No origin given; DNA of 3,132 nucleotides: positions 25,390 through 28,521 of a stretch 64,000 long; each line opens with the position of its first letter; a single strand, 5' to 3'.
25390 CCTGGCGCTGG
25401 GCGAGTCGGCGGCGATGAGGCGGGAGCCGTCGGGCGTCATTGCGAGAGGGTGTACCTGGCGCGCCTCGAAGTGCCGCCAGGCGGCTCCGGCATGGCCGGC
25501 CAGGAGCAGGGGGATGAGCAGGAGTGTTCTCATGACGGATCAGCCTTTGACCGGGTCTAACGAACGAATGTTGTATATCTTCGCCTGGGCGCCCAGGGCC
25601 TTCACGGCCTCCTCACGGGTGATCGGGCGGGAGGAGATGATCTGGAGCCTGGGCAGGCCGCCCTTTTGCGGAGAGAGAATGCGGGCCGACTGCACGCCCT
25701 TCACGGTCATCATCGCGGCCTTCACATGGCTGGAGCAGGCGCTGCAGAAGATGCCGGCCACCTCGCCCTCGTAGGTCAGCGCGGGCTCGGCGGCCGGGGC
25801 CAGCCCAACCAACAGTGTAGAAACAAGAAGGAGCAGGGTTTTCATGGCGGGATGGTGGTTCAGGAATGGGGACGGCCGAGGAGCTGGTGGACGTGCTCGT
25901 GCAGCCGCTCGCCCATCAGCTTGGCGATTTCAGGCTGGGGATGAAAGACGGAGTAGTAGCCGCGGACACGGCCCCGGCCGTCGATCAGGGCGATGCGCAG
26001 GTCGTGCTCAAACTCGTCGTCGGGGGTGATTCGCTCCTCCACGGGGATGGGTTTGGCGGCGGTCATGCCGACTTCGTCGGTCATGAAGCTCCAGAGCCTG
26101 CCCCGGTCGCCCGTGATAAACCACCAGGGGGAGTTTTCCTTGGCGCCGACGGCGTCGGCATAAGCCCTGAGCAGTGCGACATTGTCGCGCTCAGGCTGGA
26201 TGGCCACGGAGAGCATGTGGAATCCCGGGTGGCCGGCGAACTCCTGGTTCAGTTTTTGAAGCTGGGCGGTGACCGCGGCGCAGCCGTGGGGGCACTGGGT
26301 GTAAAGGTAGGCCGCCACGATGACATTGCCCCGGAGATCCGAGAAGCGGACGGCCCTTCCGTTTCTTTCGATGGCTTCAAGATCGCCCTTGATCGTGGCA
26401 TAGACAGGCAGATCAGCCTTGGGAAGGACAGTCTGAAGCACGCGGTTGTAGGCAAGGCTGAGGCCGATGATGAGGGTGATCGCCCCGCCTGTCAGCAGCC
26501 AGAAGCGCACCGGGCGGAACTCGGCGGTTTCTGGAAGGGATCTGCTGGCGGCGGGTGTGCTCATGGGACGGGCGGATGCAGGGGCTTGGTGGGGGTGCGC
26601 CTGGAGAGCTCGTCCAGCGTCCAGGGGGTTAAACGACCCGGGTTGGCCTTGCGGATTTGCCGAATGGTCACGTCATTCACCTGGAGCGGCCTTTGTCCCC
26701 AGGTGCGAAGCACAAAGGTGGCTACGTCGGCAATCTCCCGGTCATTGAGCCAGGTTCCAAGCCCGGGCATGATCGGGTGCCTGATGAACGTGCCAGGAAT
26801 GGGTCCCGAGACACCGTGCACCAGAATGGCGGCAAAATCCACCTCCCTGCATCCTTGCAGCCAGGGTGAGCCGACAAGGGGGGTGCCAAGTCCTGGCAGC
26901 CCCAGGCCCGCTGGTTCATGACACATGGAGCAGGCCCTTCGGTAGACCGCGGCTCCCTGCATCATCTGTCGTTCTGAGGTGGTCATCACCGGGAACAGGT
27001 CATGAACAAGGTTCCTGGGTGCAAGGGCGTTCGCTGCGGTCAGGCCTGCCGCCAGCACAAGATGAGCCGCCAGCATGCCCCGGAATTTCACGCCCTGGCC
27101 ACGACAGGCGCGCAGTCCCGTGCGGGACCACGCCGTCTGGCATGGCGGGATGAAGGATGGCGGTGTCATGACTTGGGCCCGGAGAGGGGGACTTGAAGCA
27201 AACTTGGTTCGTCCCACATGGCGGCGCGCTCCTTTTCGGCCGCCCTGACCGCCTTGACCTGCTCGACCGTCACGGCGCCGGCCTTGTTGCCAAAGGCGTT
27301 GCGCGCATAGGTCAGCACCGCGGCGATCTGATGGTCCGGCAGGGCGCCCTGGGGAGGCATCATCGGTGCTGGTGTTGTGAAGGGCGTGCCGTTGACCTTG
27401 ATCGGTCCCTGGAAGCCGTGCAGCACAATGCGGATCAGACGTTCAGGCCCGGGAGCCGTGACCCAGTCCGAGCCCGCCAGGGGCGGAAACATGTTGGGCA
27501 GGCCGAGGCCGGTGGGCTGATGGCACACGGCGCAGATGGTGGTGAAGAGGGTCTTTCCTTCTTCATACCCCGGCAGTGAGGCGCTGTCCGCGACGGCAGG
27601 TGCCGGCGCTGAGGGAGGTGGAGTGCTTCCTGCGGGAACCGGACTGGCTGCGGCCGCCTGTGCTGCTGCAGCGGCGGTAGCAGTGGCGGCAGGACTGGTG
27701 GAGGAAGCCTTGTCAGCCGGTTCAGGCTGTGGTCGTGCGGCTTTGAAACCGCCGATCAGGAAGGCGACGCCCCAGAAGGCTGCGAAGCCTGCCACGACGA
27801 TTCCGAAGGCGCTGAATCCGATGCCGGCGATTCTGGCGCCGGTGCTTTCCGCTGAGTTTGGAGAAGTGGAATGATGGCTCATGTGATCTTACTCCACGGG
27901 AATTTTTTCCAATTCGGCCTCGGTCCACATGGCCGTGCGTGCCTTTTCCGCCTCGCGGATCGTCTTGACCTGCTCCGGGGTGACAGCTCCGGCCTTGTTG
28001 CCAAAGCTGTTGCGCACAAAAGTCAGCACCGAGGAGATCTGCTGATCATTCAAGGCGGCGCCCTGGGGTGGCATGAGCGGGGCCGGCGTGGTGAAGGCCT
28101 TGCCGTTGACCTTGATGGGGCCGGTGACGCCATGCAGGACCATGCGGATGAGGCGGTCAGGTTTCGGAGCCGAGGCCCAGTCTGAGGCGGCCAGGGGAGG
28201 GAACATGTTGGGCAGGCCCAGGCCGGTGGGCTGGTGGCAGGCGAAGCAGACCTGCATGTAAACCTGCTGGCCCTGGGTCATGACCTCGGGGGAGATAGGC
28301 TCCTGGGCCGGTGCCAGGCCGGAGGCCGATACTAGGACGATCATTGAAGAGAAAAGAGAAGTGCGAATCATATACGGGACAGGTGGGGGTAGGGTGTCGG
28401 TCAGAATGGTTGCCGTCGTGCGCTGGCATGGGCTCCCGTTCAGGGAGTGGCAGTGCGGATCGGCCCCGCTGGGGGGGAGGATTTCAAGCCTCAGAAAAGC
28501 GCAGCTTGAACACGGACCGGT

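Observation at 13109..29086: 16-kb co-directional cluster coupling Cu/haem redox genes to three giant secreted proteins: candidate undescribed envelope system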

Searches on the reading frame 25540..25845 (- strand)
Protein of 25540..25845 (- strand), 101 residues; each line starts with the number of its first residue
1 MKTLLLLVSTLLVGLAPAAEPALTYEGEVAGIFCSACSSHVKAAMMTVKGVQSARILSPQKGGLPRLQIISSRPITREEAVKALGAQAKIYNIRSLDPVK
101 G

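Call 4: search_protein_families(library=pfam, proteins=[window:25540-25845:-], max_evalue=0.01)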
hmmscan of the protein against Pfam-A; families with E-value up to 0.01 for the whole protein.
window:25540-25845:- (101 aa): 1 family
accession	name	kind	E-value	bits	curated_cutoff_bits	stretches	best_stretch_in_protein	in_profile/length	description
PF00403.32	HMA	-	0.001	19.9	24.8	1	29-56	4-31/62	Heavy-metal-associated domain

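Call 5: search_protein_families(library=ncbifam, proteins=[window:25540-25845:-], max_evalue=0.01)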
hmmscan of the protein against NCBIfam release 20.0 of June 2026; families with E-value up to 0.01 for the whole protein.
window:25540-25845:- (101 aa): 5 families
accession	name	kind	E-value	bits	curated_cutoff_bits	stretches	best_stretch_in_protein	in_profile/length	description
NF010311.1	PRK13748.1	subfamily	6.7e-05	21.9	600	1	28-92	4-67/560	mercury(II) reductase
NF047957.1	CopZ_AFE_1862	equivalog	0.00011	22.5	85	1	28-56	4-32/62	CopZ family metallochaperone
NF041115.1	UxxU_metal_bind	equivalog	0.0002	21.4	95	1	28-56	9-37/74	metal-binding (seleno)protein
TIGR02052.1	MerP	equivalog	0.00024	21.6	92.55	1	1-60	1-60/92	mercury resistance system periplasmic binding protein MerP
NF033556.1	MerTP_fusion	equivalog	0.0022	17.6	180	1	24-55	121-152/186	mercuric transport protein MerTP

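Call 36: search_protein_families(library=pfam, proteins=[window:25540-25845:-], max_evalue=10)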
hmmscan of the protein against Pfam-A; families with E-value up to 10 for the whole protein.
window:25540-25845:- (101 aa): 4 families
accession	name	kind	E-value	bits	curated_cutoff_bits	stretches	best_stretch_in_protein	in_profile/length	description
PF00403.32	HMA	-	0.001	19.9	24.8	1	29-56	4-31/62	Heavy-metal-associated domain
PF19803.4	DUF6286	-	0.021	15.7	35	1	4-56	4-59/108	Family of unknown function (DUF6286)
PF00879.23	Defensin_propep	-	0.1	13.4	23.6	1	1-22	1-22/51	Defensin propeptide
PF20337.3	DUF6632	-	0.12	12.8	27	1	24-70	65-111/137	Family of unknown function (DUF6632)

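Call 91: search_solved_structures(query=window:25540-25845:-, max_evalue=10, show_alignments=2)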
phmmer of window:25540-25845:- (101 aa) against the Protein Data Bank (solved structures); distinct sequences matched with E-value up to 10: 22.
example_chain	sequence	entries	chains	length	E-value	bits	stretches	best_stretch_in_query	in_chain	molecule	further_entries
2kt2_A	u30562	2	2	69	1e-05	28.9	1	28-90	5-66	Mercuric reductase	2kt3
7xuk_A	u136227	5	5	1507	0.0014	22.1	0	12-60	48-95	Copper-transporting ATPase 2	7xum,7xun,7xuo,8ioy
3dxs_X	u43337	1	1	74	0.002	21.6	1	29-78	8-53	Copper-transporting ATPase RAN1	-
1p6t_A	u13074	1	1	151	0.0037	20.8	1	26-56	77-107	Potential copper-transporting ATPase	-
2rml_A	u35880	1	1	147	0.004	20.7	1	26-56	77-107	Copper-transporting P-type ATPase copA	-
2rop_A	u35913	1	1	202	0.017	18.6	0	23-84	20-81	Copper-transporting ATPase 2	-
8q73_A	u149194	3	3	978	0.022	18.3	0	28-63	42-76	Copper-transporting ATPase HMA4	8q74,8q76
2ldi_A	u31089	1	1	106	0.024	18.2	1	22-85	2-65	Zinc-transporting ATPase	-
2gcf_A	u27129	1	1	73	0.047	17.2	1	24-58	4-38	Cation-transporting ATPase pacS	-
2xmw_A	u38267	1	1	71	0.047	17.2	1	24-57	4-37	CATION-TRANSPORTING ATPASE PACS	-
4a48_A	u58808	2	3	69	0.14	15.7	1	26-57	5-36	PROBABLE COPPER-TRANSPORTING ATPASE PACS | COPPER-TRANSPORTING ATPASE PACS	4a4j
3cjk_B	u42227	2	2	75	0.24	15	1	29-94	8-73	Copper-transporting ATPase 1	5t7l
2ofg_X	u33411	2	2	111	0.41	14.2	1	20-85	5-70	Zinc-transporting ATPase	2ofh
1aw0_A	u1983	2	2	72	0.45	14.1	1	29-89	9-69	MENKES COPPER-TRANSPORTING ATPASE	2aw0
1mwy_A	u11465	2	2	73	0.46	14.1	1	24-58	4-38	ZntA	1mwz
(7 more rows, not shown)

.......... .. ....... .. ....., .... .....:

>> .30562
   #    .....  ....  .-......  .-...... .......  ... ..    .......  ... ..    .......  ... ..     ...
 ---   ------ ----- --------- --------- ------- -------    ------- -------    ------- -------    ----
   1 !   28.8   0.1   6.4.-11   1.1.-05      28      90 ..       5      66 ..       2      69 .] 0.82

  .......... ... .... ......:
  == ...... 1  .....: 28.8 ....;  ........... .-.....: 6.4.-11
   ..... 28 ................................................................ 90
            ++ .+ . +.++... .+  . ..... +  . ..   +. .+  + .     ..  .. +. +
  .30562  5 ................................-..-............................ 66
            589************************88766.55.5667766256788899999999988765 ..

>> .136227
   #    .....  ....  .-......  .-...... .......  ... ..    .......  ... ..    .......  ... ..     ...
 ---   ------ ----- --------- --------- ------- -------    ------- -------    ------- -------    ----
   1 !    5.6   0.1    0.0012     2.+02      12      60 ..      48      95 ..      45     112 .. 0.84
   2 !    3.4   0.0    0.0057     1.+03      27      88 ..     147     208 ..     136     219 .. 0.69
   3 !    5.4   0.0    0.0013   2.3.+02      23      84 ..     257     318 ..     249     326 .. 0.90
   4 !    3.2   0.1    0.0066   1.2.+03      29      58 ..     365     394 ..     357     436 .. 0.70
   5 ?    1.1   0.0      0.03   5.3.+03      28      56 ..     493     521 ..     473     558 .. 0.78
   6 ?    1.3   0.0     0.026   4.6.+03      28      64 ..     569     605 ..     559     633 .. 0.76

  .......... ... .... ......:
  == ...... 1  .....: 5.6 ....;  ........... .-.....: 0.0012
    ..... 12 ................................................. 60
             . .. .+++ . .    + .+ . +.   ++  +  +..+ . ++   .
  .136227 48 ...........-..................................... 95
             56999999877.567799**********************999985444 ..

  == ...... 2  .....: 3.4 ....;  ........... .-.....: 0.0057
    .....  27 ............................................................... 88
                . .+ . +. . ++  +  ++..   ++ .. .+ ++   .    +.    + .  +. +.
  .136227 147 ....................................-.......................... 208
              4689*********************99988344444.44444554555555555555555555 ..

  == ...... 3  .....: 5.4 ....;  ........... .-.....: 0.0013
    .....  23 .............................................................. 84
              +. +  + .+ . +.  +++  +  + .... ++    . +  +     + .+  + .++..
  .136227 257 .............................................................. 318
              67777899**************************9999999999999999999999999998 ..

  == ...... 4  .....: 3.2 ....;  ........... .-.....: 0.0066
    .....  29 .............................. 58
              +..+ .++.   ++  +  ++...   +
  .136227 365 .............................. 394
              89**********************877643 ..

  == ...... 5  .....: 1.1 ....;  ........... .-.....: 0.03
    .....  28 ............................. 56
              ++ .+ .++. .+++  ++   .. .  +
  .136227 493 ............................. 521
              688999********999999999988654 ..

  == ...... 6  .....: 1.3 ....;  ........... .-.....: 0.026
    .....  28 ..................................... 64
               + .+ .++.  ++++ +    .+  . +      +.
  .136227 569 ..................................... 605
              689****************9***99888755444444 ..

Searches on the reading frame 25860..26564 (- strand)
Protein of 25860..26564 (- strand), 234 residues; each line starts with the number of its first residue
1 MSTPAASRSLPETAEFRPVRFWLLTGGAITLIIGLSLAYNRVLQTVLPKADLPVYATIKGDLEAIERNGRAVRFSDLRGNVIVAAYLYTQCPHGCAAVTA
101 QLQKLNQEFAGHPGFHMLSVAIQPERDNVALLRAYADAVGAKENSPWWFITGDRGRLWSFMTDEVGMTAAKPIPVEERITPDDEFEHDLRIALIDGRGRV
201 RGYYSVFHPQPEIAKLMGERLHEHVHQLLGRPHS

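Call 4: search_protein_families(library=pfam, proteins=[window:25860-26564:-], max_evalue=0.01)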
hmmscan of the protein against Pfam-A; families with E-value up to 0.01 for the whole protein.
window:25860-26564:- (234 aa): 3 families
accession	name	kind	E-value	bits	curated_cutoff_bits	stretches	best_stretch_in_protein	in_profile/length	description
PF02630.20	SCO1-SenC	-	5.3e-13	49.5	22.8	1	62-200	4-134/134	SCO1/SenC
PF00578.27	AhpC-TSA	-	0.0059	17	26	1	62-126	8-71/124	AhpC/TSA family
PF08534.16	Redoxin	-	0.0092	16.2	26.6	0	63-130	12-76/148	Redoxin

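Call 5: search_protein_families(library=ncbifam, proteins=[window:25860-26564:-], max_evalue=0.01)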
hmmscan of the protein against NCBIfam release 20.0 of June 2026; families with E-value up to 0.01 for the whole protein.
window:25860-26564:- (234 aa): 1 family
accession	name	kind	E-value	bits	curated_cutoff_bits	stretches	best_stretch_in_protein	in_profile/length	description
NF002158.0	PRK00984.2-3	equivalog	0.0046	16.1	654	1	59-107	117-165/449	tRNA pseudouridine(13) synthase TruD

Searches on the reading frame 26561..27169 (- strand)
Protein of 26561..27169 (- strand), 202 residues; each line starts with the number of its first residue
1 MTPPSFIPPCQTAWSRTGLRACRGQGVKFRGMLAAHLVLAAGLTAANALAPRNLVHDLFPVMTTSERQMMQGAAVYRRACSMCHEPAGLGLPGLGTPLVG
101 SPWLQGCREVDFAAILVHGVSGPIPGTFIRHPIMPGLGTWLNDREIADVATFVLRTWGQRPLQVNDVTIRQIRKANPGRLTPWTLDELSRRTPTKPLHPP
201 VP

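Call 4: search_protein_families(library=pfam, proteins=[window:26561-27169:-], max_evalue=0.01)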
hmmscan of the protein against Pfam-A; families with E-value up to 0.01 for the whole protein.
window:26561-27169:- (202 aa): 2 families
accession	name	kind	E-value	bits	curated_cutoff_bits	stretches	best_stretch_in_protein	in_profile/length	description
PF13442.11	Cytochrome_CBB3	-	2.1e-08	34.8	27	1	68-153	2-68/68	Cytochrome C oxidase, cbb3-type, subunit III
PF00034.26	Cytochrom_C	-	4.5e-07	31.5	21.3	1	71-156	3-89/90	Cytochrome c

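Call 5: search_protein_families(library=ncbifam, proteins=[window:26561-27169:-], max_evalue=0.01)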
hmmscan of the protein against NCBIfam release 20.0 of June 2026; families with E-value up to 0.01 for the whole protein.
window:26561-27169:- (202 aa): 3 families
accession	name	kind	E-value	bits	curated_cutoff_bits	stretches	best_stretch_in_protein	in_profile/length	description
TIGR00782.1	ccoP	equivalog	1.2e-06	28.1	179.95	1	70-160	108-196/285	cytochrome-c oxidase, cbb3-type subunit III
NF050122.1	bc1_QcrC_actin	exception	0.0012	18.2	200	1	32-100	4-71/253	cytochrome bc1 complex diheme cytochrome c subunit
NF045930.1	Cytc6PetJCyano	equivalog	0.003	17.5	135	0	134-155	83-104/110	cytochrome c6 PetJ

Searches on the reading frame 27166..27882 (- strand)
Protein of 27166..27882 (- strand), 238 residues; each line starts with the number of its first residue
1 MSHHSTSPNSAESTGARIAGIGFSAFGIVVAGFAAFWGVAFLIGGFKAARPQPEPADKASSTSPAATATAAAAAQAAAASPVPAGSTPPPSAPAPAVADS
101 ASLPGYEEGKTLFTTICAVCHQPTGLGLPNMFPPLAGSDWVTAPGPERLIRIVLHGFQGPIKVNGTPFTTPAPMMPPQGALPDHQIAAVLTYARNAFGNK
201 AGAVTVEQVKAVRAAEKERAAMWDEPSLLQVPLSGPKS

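Call 4: search_protein_families(library=pfam, proteins=[window:27166-27882:-], max_evalue=0.01)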
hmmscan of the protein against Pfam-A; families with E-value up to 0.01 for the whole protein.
window:27166-27882:- (238 aa): 2 families
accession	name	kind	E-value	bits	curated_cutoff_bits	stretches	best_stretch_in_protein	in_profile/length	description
PF00034.26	Cytochrom_C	-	2.3e-11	45.3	21.3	1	107-193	2-86/90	Cytochrome c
PF13442.11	Cytochrome_CBB3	-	2.1e-08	34.8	27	1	107-192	4-67/68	Cytochrome C oxidase, cbb3-type, subunit III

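Call 5: search_protein_families(library=ncbifam, proteins=[window:27166-27882:-], max_evalue=0.01)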
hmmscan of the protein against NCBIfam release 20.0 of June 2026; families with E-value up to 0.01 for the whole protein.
window:27166-27882:- (238 aa): 1 family
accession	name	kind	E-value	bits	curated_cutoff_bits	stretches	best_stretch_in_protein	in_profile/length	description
TIGR00782.1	ccoP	equivalog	7.3e-06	25.5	179.95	1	107-198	108-194/285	cytochrome-c oxidase, cbb3-type subunit III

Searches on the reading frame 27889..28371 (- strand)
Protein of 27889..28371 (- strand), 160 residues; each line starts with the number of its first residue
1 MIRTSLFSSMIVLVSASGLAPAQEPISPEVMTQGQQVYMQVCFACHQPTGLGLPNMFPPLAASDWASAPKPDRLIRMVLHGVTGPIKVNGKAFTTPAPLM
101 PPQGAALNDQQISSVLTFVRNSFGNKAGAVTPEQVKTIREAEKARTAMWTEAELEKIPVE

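Call 4: search_protein_families(library=pfam, proteins=[window:27889-28371:-], max_evalue=0.01)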
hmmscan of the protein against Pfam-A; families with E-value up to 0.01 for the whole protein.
window:27889-28371:- (160 aa): 2 families
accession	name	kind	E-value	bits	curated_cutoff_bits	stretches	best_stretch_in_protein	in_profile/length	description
PF00034.26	Cytochrom_C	-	1.5e-11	45.9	21.3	1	33-121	3-88/90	Cytochrome c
PF13442.11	Cytochrome_CBB3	-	1.3e-10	41.9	27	1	31-119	3-68/68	Cytochrome C oxidase, cbb3-type, subunit III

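Call 5: search_protein_families(library=ncbifam, proteins=[window:27889-28371:-], max_evalue=0.01)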
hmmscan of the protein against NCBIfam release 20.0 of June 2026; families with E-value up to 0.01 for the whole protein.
window:27889-28371:- (160 aa): 3 families
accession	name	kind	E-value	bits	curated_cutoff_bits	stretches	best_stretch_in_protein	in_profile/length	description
TIGR00782.1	ccoP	equivalog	3.8e-07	29.7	179.95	1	32-124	108-194/285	cytochrome-c oxidase, cbb3-type subunit III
TIGR02603.1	CxxCH_TIGR02603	domain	0.00024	21.1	68.15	1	32-61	4-32/134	putative heme-binding domain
TIGR03872.1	cytochrome_MoxG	equivalog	0.0094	16.1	147.8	0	28-121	41-120/133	cytochrome c(L), periplasmic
